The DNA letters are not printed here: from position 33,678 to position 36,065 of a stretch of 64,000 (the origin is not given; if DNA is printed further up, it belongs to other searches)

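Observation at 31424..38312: Unassigned operon: IclR, PaaK-like aryl-acid CoA ligase, 55-aa protein, cytoplasmic molybdopterin oxidoreductase, NAD(P)H-type FeS-flavoprotein and a DUF1566 protein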

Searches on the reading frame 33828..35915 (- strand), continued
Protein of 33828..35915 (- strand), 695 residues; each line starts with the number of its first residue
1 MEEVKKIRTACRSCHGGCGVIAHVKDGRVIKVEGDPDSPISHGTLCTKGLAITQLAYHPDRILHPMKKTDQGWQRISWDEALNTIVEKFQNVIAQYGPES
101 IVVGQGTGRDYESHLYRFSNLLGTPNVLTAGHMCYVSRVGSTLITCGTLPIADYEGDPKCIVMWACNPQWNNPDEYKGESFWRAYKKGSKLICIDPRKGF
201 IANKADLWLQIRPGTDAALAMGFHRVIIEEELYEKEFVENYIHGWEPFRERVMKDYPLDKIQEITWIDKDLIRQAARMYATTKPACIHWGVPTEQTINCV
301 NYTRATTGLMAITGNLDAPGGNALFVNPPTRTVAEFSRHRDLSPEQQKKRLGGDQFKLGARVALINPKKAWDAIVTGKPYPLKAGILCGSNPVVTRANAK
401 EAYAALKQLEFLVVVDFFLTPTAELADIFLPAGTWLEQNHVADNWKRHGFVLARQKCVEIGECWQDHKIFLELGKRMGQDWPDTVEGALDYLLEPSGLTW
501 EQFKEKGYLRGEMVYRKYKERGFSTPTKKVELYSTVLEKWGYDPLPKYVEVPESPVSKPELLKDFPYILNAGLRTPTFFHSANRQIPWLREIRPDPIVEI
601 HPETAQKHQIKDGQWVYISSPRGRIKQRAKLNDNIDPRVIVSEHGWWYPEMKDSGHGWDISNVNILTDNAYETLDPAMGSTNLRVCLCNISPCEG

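Call 36: search_protein_families(library=ncbifam, proteins=[L044:13231-13863:+, L044:13902-15704:+, L044:15701-16855:+, L044:16834-17757:+, L044:11084-13084:+, L067:1488-3206:+, L002:3737-5065:+, L002:1359-2495:+, L013:8786-11203:+, L044:6440-7783:+], max_evalue=1e-10)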
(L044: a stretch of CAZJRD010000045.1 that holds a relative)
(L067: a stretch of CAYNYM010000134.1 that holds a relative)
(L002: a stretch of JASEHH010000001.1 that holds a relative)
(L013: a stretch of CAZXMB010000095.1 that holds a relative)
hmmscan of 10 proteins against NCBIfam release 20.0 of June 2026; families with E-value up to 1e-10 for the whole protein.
L044:13231-13863:+ (210 aa): 10 families
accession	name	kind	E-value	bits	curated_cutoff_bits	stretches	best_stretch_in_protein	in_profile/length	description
TIGR02175.1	PorC_KorC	subfamily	3.1e-46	157.3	81.1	1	30-205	1-175/177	2-oxoacid:acceptor oxidoreductase, gamma subunit, pyruvate/2-ketoisovalerate family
NF006321.0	PRK08534.1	equivalog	4.8e-43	147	225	1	30-205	1-177/181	pyruvate ferredoxin oxidoreductase subunit gamma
NF040683.1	PorC_Meth_Thtga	equivalog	3.2e-38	131.2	270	1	30-206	1-174/177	pyruvate synthase subunit PorC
NF010632.0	PRK14029.1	equivalog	2.6e-33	115.2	335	1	30-205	1-180/185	pyruvate/ketoisovalerate ferredoxin oxidoreductase subunit gamma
NF045762.1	PhenlGlyoxDHPadE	equivalog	1.3e-31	109.9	300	1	30-206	1-180/187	NADH-dependent phenylglyoxylate dehydrogenase subunit gamma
NF004497.0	PRK05844.1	equivalog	4e-18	65.7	243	1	30-205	1-185/186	pyruvate flavodoxin oxidoreductase subunit gamma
NF005322.0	PRK06853.1-2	equivalog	1.3e-15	57.7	237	0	30-128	5-101/197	indolepyruvate oxidoreductase subunit beta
NF006323.0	PRK08537.1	equivalog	3.7e-14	52.5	235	1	32-205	4-178/181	2-oxoacid:ferredoxin oxidoreductase subunit gamma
NF005325.0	PRK06853.1-5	equivalog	1.4e-12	47.8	230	0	31-128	4-99/192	indolepyruvate oxidoreductase subunit beta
NF005323.0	PRK06853.1-3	equivalog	1.8e-11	44.3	238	0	31-206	7-196/197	indolepyruvate oxidoreductase subunit beta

L044:13902-15704:+ (600 aa): 19 families
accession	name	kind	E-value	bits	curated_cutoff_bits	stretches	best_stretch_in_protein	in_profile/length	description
NF009410.0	PRK12771.1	subfamily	4.2e-149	497.7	516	1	35-598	24-564/566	NAD(P)-binding protein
NF010590.0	PRK13984.1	equivalog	2.8e-100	336.2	946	1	61-456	198-608/611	putative oxidoreductase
NF009454.0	PRK12814.1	equivalog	2.8e-93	313.5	916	1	58-555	101-582/657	putative NADPH-dependent glutamate synthase small subunit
TIGR03315.1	Se_ygfK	equivalog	3.3e-77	259.9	835.3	1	51-590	437-934/1012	putative selenate reductase subunit YgfK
NF009414.0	PRK12778.1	equivalog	3.7e-74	250.3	1103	1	57-455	335-750/752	bifunctional dihydroorotate dehydrogenase B NAD binding subunit/NADPH-dependent glutamate synthase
TIGR01316.1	gltA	equivalog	3.2e-73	247.1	471.75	1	56-451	33-446/449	NADPH-dependent glutamate synthase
TIGR01318.1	gltD_gamma_fam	subfamily_domain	5e-60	203.4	482.95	1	59-450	48-461/467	glutamate synthase, small subunit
NF009408.0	PRK12769.1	equivalog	2.9e-52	177.7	1003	1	57-453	232-650/659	formate-dependent uric acid utilization protein AegA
NF009413.0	PRK12775.1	equivalog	2.5e-50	171.2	1895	1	60-455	340-755/1006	putative trifunctional 2-polyprenylphenol hydroxylase/glutamate synthase subunit beta/ferritin domain-containing protein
TIGR01317.1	GOGAT_sm_gam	subfamily_domain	2e-49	168.8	447.7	1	61-455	52-479/485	glutamate synthase small subunit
NF009409.0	PRK12770.1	subfamily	1.1e-47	162.8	343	1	149-455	20-351/360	putative glutamate synthase subunit beta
NF009415.0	PRK12779.1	equivalog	2.5e-47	161.4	1519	1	61-451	210-623/944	putative bifunctional glutamate synthase subunit beta/2-polyprenylphenol hydroxylase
NF045663.1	diclust_near_Sec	equivalog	1.8e-44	152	530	1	55-243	14-201/759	pyridine nucleotide-disulfide oxidoreductase/dicluster-binding protein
NF009451.0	PRK12809.1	equivalog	7.6e-41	140.1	1154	1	49-449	207-629/639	formate-dependent uric acid utilization protein YgfT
NF045599.1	bili_reduct_long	exception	6e-19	67.7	750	1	112-300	345-528/641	bilirubin reductase, long form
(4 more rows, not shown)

L044:15701-16855:+ (384 aa): 13 families
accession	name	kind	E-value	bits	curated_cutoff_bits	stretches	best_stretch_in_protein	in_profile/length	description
NF040682.1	PorA_Arch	equivalog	9.4e-124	413.2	550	1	3-369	4-373/387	pyruvate synthase subunit PorA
NF006232.0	PRK08366.1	equivalog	4.9e-111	371.1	646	1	2-364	7-371/394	2-ketoisovalerate ferredoxin oxidoreductase subunit alpha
NF006233.0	PRK08367.1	equivalog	5.7e-104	348.1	625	1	1-363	3-368/394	pyruvate ferredoxin oxidoreductase subunit alpha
NF007201.0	PRK09622.1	equivalog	1.1e-78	265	590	1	6-367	14-378/405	2-oxoacid:ferredoxin oxidoreductase subunit alpha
NF045764.1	PhenlGlyoxDHPadG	equivalog_domain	8.1e-77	258.4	700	1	6-382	6-396/398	NADH-dependent phenylglyoxylate dehydrogenase subunit alpha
NF045791.1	OxalOxredalpha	equivalog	9.1e-68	229.1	500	1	2-358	4-366/395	oxalate oxidoreductase subunit alpha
NF006412.0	PRK08659.1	equivalog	8e-41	140.5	411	1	2-361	5-370/378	2-oxoacid:acceptor oxidoreductase subunit alpha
NF005507.0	PRK07119.1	subfamily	2.1e-34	118.9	399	1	2-318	4-308/352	3-methyl-2-oxobutanoate dehydrogenase subunit VorB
TIGR03710.1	OAFO_sf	subfamily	7.8e-34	117.2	482.75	1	4-107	195-296/561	2-oxoacid:acceptor oxidoreductase subunit alpha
TIGR02176.1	pyruv_ox_red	equivalog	2.4e-32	111.8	911.35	1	4-370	3-380/1167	pyruvate:ferredoxin (flavodoxin) oxidoreductase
NF007206.0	PRK09627.1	equivalog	4.6e-28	98.2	579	1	6-319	7-337/375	2-oxoglutarate synthase subunit alpha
NF041170.1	Oxoac_fdxalpha_Archa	equivalog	4.6e-24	84.7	800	1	4-180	237-427/636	2-oxoacid:ferredoxin oxidoreductase subunit alpha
TIGR03336.1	IOR_alpha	equivalog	3.9e-13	48.6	650.9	1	1-316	1-287/595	indolepyruvate ferredoxin oxidoreductase subunit alpha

L044:16834-17757:+ (307 aa): 8 families
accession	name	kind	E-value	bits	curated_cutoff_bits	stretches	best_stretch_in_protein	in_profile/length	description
NF008818.0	PRK11864.1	subfamily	3.2e-109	364.7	405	1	10-293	4-293/300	3-methyl-2-oxobutanoate dehydrogenase subunit beta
NF008819.1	PRK11865.1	equivalog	9.2e-102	340.3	405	1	10-292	4-296/300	pyruvate synthase subunit PorB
NF045766.1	PhenlGlyoxDHPadI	equivalog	1.7e-71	241.3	700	1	17-298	149-439/443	NADH-dependent phenylglyoxylate dehydrogenase subunit beta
NF045792.1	OxalOxredbeta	equivalog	7.3e-61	205.9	590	1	16-291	13-302/311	oxalate oxidoreductase subunit beta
NF008820.0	PRK11866.1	equivalog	2.1e-18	66.7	402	1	17-216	16-203/287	2-oxoacid ferredoxin oxidoreductase subunit beta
TIGR02176.1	pyruv_ox_red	equivalog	2.5e-16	58.7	911.35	1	103-292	958-1155/1167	pyruvate:ferredoxin (flavodoxin) oxidoreductase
NF007207.0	PRK09628.1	equivalog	3.9e-13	49.7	364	1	26-218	18-206/277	2-oxoglutarate ferredoxin oxidoreductase subunit beta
TIGR02177.1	PorB_KorB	subfamily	4.1e-13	49.5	261.9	1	26-216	3-189/286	2-oxoacid:acceptor oxidoreductase, beta subunit, pyruvate/2-ketoisovalerate family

L044:11084-13084:+ (666 aa): 6 families
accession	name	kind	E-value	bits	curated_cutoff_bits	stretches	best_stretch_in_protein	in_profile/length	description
NF045494.1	AcCoALig_Archglob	equivalog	1.2e-132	443.6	1200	2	1-433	230-664/665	acetate--CoA ligase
NF045492.1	HydPropCoALig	equivalog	1.2e-105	354.5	1300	2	1-430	260-695/700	3-hydroxypropionate--CoA ligase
TIGR02717.1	AcCoA-syn-alpha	equivalog_domain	1.5e-98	330.4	567.15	1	1-430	13-445/447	acetate--CoA ligase alpha subunit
NF045493.1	HydDutCoALig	equivalog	7.7e-90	302.4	1300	1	2-663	16-696/698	4-hydroxybutyrate--CoA ligase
TIGR01019.1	sucCoAalpha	subfamily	2.3e-16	60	353.2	1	36-271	47-282/286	succinate--CoA ligase subunit alpha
NF004230.0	PRK05678.1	equivalog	6.2e-15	55.2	336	1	49-271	64-284/291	succinate--CoA ligase subunit alpha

L067:1488-3206:+ (572 aa): 96 families (the best 25 are shown)
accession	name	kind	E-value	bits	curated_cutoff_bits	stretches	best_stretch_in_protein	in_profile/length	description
TIGR02275.1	DHB_AMP_lig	equivalog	7.4e-109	364.4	723.55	1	27-561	2-526/526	(2,3-dihydroxybenzoyl)adenylate synthase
NF004837.0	PRK06187.1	subfamily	1.2e-100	337.3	476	1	48-568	8-526/531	long-chain-fatty-acid--CoA ligase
NF004758.0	PRK06087.1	equivalog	1.4e-98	330.7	736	1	31-570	7-541/548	medium-chain fatty-acid--CoA ligase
NF008192.1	PRK10946.1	equivalog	2.6e-97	326.4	783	1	28-567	4-532/534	(2,3-dihydroxybenzoyl)adenylate synthase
TIGR03208.1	cyc_hxne_CoA_lg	equivalog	1.4e-85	288.1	792.3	1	43-562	17-538/538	cyclohexanecarboxylate-CoA ligase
NF009233.0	PRK12583.1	subfamily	2.1e-84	283.9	832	1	49-570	19-556/558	fatty acid CoA ligase family protein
NF005801.1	PRK07656.1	equivalog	2.5e-79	267.2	657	1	49-561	2-500/500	FadD3 family acyl-CoA ligase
NF006182.0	PRK08316.1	subfamily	2.2e-77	260.7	663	1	49-567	12-520/523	fatty acyl-CoA synthetase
NF006181.0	PRK08314.1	subfamily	1.2e-74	251.5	705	1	52-569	28-559/563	long-chain-fatty-acid--CoA ligase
NF005714.0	PRK07529.1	subfamily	5.5e-72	243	632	1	55-564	37-576/640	acyl-CoA synthetase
NF005702.0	PRK07514.1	subfamily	5e-67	226.4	558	1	68-566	24-502/506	malonyl-CoA synthase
NF005676.0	PRK07470.1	equivalog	4.5e-66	223.6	774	1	49-567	21-532/544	acyl-CoA synthetase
NF004114.0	PRK05605.1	equivalog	2.7e-63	214.2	766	1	193-568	199-573/575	long-chain-fatty-acid--CoA ligase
NF004814.0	PRK06164.1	equivalog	3.8e-63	213.9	677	1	49-570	11-536/540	acyl-CoA synthetase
NF052269.1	Staph_lig_FadD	equivalog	1.2e-61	208.6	650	1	215-568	148-497/499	long-chain-fatty-acid--CoA ligase FadD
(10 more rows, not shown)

L002:3737-5065:+ (442 aa): 69 families (the best 25 are shown)
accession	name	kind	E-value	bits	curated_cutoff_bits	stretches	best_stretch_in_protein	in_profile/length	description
NF005102.0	PRK06541.1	equivalog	1.8e-128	429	574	1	8-441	14-459/460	aspartate aminotransferase family protein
NF005682.0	PRK07480.1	subfamily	2.7e-123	412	510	1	13-441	20-455/459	aminotransferase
NF005812.0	PRK07678.1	subfamily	1.2e-121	406.6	488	1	25-436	27-448/451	aminotransferase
NF005447.0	PRK07036.1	equivalog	7.7e-117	390.8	618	1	7-442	14-459/468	aminotransferase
NF004767.0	PRK06105.1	subfamily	1.2e-111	373.4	517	1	26-439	29-451/460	aminotransferase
NF005683.0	PRK07481.1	subfamily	3e-111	372.6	575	1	8-437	8-449/453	hypothetical protein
NF005375.0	PRK06917.1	equivalog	2.1e-105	353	535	1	24-439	11-440/448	aspartate aminotransferase family protein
NF005684.0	PRK07482.1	subfamily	5.8e-97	325.1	687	1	26-437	31-454/464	hypothetical protein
NF005993.0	PRK08117.1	subfamily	1.2e-95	320.7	574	1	27-439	26-431/433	aspartate aminotransferase family protein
NF004718.0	PRK06062.1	subfamily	3.2e-95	319.3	472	1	27-440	38-451/454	hypothetical protein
NF005685.0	PRK07483.1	equivalog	4.2e-95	319.2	485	1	23-438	8-438/444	aspartate aminotransferase family protein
NF004426.0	PRK05769.1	equivalog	1.5e-94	317.3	552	1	17-437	29-439/441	acetyl ornithine aminotransferase family protein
NF052567.1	OmAmTferAptACaul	equivalog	7.2e-92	308.4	500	1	23-436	14-429/431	omega-aminotransferase AptA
TIGR00508.1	bioA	equivalog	1.9e-91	306.8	405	1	26-435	12-418/419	adenosylmethionine--8-amino-7-oxononanoate transaminase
NF006228.0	PRK08360.1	equivalog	6.9e-90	301.8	608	1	29-440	25-429/443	aspartate aminotransferase family protein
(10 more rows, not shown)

L002:1359-2495:+ (378 aa): 6 families
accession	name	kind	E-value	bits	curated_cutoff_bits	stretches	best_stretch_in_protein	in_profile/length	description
TIGR04337.1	AmmeMemoSam_rS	hypoth_equivalog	2.3e-108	362.2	220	1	48-377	2-333/349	AmmeMemoRadiSam system radical SAM enzyme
TIGR02493.1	PFLA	equivalog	2.4e-17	63.1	231.75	1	116-282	16-186/235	pyruvate formate-lyase-activating protein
TIGR02495.1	NrdG2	equivalog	6.8e-17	61.4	131.15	1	113-283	14-184/193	anaerobic ribonucleoside-triphosphate reductase activating protein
TIGR04041.1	activase_YjjW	hypoth_equivalog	1.3e-15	57.6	250.2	1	148-296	91-240/276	YjjW family glycine radical enzyme activase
TIGR02494.1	PFLE_PFLC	subfamily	2.2e-12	46.9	174.35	0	167-291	127-251/293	glycyl-radical enzyme activating protein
NF038283.1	viperin_w_prok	equivalog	6.5e-11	41.9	180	0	123-233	10-125/281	viperin family antiviral radical SAM protein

L013:8786-11203:+ (805 aa): 21 families
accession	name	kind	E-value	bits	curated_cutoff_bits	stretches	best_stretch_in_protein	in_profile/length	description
NF001567.0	PRK00389.1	subfamily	4.2e-64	216.8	300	1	456-799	23-356/359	glycine cleavage system aminomethyltransferase GcvT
TIGR01372.1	soxA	subfamily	6.6e-61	206.2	1164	1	415-803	605-994/996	sarcosine oxidase subunit alpha family protein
TIGR00528.1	gcvT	equivalog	2.7e-59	200.9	235.85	1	456-796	21-360/362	glycine cleavage system aminomethyltransferase GcvT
NF053776.1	TmaoDeMthMsil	equivalog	3.9e-51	174.5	1100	1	468-804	419-762/763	trimethylamine N-oxide demethylase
NF010093.0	PRK13579.1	equivalog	6.7e-50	169.9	459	1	457-796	30-364/371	glycine cleavage system aminomethyltransferase GcvT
TIGR02352.1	thiamin_ThiO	equivalog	1.8e-36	126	250.8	1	7-224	1-224/351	glycine oxidase ThiO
TIGR01373.1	soxB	subfamily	2.4e-29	102.4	529.45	1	3-368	29-387/407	sarcosine oxidase subunit beta family protein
NF008425.0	PRK11259.1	equivalog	3e-27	95.5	257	1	3-212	3-210/377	N-methyl-L-tryptophan oxidase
NF009133.0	PRK12486.1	equivalog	5e-26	91.5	410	1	460-791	37-364/369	dimethylsulfoniopropionate demethylase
NF001933.0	PRK00711.1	subfamily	1.5e-24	86.8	383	1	60-237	108-286/429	D-amino acid dehydrogenase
TIGR03377.1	glycerol3P_GlpA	equivalog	2e-22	79.4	552.8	1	7-226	2-223/530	anaerobic glycerol-3-phosphate dehydrogenase subunit GlpA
NF033460.1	glycerol3P_ox_II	equivalog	1.1e-21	77.4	460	1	7-361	4-358/361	type 2 glycerol-3-phosphate oxidase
TIGR01377.1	soxA_mon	subfamily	5.1e-20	71.6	479.65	1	7-380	3-375/381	amino oxidase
NF008313.0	PRK11101.1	equivalog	2.2e-19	69.5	425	1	4-229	8-235/548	anaerobic glycerol-3-phosphate dehydrogenase subunit A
TIGR03364.1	HpnW_proposed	hypoth_equivalog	3.8e-16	59.1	285.1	1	6-199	2-189/365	TIGR03364 family FAD-dependent oxidoreductase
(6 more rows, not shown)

L044:6440-7783:+ (447 aa): 6 families
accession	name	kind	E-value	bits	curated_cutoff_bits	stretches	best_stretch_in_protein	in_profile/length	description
NF041878.1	paak_haloarch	equivalog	2.2e-68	230.8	700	1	21-417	5-397/427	phenylacetate--CoA ligase PaaK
TIGR02155.1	PA_CoA_ligase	equivalog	1e-67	228.6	646.3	1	22-445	1-422/422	phenylacetate--CoA ligase PaaK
NF053551.1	FlxY_rubin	equivalog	1.3e-52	179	520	1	23-444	3-423/424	flexirubin biosynthesis putative acyl-CoA ligase FlxY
TIGR03335.1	F390_ftsA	equivalog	1.5e-48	165.6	458.7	1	16-406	1-393/445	coenzyme F390 synthetase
NF045666.1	DVU1553_fam_AMP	equivalog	1.8e-40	139.1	300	1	22-343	16-330/331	DVU_1553 family AMP-dependent CoA ligase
NF041217.1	BagE_FevW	exception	1.2e-29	103.5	800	1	68-439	43-400/424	bagremycin/ferroverdin synthetase BagE/FevW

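Call 47: search_solved_structures(query=L026:11808-13154:+, max_evalue=0.001)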
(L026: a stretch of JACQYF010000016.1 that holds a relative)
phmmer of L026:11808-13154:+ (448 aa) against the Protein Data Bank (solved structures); distinct sequences matched with E-value up to 0.001: 1.
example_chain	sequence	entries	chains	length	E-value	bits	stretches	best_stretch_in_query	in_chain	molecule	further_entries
9rui_A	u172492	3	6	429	1.9e-28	102.2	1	237-446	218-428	CdmB from Acetobacterium malicum subsp. dehalogenans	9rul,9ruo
